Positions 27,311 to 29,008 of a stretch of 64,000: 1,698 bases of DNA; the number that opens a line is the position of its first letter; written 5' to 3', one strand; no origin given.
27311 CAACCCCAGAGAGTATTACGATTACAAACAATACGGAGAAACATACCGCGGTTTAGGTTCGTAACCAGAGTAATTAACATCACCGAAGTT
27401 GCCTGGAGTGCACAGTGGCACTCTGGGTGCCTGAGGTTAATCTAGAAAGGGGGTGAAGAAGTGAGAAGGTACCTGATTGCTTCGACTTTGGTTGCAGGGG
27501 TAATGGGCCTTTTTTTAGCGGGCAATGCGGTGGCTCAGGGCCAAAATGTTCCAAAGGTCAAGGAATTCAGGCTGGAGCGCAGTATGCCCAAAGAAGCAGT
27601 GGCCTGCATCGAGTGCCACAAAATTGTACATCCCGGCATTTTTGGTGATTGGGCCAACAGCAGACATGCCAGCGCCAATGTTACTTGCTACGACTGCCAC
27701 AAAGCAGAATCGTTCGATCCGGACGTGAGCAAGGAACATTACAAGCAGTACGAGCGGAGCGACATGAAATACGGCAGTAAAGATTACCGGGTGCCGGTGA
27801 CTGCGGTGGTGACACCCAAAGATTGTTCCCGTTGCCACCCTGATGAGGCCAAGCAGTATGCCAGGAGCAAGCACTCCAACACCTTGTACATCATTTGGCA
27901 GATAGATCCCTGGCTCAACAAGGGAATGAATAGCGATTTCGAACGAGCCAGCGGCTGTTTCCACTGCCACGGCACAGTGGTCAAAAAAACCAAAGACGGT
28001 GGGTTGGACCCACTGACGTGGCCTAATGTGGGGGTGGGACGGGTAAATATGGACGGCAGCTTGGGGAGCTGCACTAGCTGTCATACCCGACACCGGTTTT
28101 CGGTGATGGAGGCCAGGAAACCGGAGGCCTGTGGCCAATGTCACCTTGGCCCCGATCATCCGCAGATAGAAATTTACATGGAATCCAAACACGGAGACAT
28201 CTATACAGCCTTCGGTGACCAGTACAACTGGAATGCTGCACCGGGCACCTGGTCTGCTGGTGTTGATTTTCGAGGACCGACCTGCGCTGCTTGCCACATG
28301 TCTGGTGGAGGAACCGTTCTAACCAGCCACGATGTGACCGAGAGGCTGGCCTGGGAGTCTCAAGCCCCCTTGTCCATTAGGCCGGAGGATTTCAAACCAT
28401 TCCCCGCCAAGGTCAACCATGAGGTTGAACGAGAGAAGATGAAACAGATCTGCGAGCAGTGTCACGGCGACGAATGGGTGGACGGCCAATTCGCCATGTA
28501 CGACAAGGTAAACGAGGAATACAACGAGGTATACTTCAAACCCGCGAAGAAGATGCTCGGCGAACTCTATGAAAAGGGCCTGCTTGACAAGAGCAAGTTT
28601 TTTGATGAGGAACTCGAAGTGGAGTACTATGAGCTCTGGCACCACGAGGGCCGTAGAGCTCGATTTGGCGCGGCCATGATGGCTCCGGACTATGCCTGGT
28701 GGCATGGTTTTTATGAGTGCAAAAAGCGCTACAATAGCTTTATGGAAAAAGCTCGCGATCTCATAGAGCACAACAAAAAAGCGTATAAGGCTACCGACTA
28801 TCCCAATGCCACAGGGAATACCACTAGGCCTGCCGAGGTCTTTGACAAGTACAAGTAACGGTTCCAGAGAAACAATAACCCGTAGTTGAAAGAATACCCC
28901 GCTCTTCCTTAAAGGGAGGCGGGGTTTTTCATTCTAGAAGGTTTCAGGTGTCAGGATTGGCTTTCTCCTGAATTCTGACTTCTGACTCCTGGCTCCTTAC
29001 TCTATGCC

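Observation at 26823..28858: NrfH-type quinol dehydrogenase paired with an octaheme HAO-family cytochrome instead of pentaheme NrfA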

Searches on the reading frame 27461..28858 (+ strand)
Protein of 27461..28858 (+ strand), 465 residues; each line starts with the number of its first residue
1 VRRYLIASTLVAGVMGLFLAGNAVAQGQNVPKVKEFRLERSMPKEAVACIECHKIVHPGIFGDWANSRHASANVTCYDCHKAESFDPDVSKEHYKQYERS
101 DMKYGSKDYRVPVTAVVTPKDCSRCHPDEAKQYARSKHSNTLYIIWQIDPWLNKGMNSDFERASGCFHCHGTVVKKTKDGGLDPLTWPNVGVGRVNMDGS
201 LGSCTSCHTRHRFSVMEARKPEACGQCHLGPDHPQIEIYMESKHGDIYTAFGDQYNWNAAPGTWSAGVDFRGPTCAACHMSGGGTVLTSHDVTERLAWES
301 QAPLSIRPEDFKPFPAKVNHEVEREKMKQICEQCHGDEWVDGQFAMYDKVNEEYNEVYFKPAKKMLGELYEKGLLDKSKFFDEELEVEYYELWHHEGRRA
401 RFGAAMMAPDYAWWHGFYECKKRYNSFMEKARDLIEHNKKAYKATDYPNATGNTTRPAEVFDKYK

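Call 4: search_protein_families(library=pfam, proteins=[window:27461-28858:+], max_evalue=0.01)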
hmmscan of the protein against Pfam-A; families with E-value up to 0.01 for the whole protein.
window:27461-28858:+ (465 aa): 7 families
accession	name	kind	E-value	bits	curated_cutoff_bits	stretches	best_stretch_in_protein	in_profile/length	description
PF13447.11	Multi-haem_cyto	-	2.4e-30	106.2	21.9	1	203-377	97-263/269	Seven times multi-haem cytochrome CxxCH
PF14522.11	Cytochrome_C7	-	2.6e-12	46.8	24.8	1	162-228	12-66/67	Cytochrome c7 and related cytochrome c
PF13435.11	Cytochrome_C554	-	2.3e-09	38.5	20.8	1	122-183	2-68/84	Cytochrome c554 and c-prime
PF22113.1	Mtrc-MtrF_II-IV_dom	-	1.3e-07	31.7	30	1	48-174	8-131/176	Outer membrane cytochrome MtrC/MtrF-like, domains II/IV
PF14537.11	Cytochrom_c3_2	-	1.1e-05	26.2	25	0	121-228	8-78/79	Cytochrome c3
PF09699.15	Paired_CXXCH_1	-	1.1e-05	25.5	20.6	1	202-228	7-36/41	Doubled CXXCH motif (Paired_CXXCH_1)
PF22678.1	Cytochrom_c_NrfB-like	-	0.0094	16.8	27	0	41-84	28-69/89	Cytochrome c-type protein NrfB-like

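Call 5: search_protein_families(library=ncbifam, proteins=[window:27461-28858:+], max_evalue=0.01)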
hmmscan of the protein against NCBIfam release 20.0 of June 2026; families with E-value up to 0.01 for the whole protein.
window:27461-28858:+ (465 aa): 3 families
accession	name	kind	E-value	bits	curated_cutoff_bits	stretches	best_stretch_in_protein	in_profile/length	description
NF052343.1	hydrazine_HDH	equivalog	4e-20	71.7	900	2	203-374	224-382/564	hydrazine dehydrogenase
TIGR03508.1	decahem_SO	subfamily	1.8e-08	34.2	192.2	1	36-91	58-112/258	DmsE family decaheme c-type cytochrome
NF041028.1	decahem_GSU2203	exception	7.7e-07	28.6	325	1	42-128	97-157/317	GSU2203 family decaheme c-type cytochrome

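Call 6: search_solved_structures(query=window:27461-28858:+, max_evalue=1, show_alignments=3)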
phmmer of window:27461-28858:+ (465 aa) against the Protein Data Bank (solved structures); distinct sequences matched with E-value up to 1: 9.
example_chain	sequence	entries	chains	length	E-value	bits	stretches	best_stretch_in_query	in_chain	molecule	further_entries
4qo5_A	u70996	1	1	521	8.3e-47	163.3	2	112-295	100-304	Hypothetical multiheme protein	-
6h5l_A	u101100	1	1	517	3.7e-23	85.3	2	203-375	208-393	Similar to hydroxylamine oxidoreductase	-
1fgj_A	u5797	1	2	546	2e-22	82.9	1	200-378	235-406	HYDROXYLAMINE OXIDOREDUCTASE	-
4fas_A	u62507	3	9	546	2.2e-22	82.8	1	201-378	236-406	Hydroxylamine oxidoreductase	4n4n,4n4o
6m0p_A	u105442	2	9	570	3.1e-22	82.3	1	201-378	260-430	Aerobic hydroxylamine oxidoreductase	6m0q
4n4j_A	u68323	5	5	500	1.7e-17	66.6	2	203-339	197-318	hydroxylamine oxidoreductase | Similar to hydroxylamine oxidoreductase hao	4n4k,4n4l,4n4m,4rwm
6t5e_A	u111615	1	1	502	4.8e-16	61.9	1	203-284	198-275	Hydroxylamine oxidoreductase-like protein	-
6hif_G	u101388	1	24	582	1e-12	50.9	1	203-372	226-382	Hydrazine dehydrogenase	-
2vr0_A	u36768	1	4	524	0.88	11.5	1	55-102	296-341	CYTOCHROME C NITRITE REDUCTASE, CATALYTIC SUBUNIT NFRA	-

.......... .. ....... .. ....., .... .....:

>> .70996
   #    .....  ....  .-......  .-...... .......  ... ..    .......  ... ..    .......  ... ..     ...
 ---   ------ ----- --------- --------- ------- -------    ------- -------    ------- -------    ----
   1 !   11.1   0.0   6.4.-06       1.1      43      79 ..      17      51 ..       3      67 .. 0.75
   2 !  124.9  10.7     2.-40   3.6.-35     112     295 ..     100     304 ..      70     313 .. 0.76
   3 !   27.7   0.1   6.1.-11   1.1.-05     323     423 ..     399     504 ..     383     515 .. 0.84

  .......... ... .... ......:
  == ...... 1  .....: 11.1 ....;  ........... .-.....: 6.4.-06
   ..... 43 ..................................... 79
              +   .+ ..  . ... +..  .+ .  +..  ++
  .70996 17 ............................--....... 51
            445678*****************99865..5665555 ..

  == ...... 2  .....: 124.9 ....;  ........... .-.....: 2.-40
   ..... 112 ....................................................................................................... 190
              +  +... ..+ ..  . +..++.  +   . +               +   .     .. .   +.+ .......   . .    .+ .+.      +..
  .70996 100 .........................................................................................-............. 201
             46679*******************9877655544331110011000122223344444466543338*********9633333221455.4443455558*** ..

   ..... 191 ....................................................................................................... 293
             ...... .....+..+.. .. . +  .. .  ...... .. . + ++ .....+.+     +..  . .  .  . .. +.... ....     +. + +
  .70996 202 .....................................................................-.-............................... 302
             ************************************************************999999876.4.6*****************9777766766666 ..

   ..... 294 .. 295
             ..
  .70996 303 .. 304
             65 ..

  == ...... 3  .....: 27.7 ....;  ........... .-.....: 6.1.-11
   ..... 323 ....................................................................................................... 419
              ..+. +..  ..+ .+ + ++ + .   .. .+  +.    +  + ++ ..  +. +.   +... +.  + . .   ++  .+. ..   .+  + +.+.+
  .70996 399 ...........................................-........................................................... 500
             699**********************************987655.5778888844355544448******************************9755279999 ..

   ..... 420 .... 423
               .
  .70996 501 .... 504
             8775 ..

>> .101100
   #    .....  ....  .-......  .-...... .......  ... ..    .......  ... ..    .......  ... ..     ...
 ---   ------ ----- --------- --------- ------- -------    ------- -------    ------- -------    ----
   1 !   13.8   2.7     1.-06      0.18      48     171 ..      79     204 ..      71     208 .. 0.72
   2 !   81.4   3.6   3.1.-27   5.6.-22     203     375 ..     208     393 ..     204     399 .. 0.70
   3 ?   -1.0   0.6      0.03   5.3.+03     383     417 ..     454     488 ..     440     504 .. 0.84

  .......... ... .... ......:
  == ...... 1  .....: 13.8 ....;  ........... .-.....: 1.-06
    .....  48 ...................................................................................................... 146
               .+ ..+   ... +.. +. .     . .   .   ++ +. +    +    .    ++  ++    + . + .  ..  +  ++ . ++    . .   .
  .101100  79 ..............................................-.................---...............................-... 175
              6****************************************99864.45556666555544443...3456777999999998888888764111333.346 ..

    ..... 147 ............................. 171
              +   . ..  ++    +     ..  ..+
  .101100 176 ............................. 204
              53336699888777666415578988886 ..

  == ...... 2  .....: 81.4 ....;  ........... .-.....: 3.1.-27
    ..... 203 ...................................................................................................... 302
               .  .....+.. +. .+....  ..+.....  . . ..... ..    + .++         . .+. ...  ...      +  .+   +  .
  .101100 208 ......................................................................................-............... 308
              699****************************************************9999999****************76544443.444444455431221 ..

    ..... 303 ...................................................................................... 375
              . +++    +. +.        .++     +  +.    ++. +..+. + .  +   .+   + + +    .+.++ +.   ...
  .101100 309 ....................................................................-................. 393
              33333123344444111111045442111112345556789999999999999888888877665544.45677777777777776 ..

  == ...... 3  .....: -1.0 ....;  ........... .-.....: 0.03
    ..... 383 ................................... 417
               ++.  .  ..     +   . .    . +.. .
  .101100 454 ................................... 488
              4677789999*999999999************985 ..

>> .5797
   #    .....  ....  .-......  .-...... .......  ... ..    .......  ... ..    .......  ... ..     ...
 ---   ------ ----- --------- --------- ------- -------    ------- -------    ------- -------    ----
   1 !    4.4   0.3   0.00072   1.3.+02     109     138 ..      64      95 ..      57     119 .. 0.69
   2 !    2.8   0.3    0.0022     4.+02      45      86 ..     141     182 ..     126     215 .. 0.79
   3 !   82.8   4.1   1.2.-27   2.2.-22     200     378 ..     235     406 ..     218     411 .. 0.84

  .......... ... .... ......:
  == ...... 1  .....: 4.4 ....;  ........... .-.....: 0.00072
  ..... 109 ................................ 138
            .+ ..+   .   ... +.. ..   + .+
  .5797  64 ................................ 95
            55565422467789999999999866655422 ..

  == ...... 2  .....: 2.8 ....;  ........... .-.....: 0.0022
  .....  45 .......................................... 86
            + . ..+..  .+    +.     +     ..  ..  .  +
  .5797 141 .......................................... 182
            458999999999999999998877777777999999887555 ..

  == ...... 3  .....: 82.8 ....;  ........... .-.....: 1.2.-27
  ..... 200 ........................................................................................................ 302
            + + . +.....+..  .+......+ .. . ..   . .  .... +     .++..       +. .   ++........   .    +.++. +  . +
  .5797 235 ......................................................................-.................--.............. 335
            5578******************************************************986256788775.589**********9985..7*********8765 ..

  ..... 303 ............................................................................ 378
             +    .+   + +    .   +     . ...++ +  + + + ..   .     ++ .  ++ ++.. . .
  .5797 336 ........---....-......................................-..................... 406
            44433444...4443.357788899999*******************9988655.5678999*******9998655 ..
